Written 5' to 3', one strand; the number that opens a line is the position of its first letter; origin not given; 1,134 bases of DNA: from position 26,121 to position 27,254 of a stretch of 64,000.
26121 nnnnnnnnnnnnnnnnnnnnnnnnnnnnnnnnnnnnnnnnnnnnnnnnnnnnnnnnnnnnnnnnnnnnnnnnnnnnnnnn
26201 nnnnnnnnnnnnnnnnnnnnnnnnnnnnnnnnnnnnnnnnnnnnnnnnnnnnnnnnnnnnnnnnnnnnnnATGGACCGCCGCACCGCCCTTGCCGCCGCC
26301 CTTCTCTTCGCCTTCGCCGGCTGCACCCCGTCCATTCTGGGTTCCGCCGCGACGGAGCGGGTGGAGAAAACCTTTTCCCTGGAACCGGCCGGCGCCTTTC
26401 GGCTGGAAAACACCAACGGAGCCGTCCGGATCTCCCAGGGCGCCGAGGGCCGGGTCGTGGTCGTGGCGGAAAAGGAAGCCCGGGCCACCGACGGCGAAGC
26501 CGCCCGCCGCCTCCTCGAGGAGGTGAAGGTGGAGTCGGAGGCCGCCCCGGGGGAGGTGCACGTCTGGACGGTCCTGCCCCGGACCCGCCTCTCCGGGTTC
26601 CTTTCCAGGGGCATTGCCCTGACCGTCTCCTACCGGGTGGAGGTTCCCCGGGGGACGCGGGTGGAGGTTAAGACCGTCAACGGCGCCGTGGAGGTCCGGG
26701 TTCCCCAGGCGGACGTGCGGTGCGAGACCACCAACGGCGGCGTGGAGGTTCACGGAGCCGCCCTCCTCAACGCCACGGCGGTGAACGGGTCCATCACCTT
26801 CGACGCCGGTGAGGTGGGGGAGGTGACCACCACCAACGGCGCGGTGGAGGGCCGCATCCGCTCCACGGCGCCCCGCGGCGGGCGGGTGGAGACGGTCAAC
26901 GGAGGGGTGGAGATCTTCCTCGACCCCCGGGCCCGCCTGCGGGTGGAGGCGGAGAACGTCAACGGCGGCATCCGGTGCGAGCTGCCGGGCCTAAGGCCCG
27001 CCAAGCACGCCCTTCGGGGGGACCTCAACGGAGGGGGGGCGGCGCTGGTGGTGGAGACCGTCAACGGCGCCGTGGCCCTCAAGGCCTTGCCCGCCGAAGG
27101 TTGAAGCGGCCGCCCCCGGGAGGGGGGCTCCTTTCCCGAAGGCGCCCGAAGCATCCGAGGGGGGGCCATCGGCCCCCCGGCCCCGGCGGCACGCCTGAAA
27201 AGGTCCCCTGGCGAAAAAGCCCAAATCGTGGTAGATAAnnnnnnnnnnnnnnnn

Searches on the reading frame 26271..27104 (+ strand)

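Call 28: search_protein_families(library=ncbifam, max_evalue=0.000001, proteins=[window:26271-27104:+])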
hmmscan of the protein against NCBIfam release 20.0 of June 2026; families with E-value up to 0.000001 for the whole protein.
window:26271-27104:+ (277 aa): 1 family
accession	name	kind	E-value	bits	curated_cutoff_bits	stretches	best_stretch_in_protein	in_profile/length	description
NF038025.1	dapto_LiaX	exception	1.3e-12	47.2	350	1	130-239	338-449/512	daptomycin-sensing surface protein LiaX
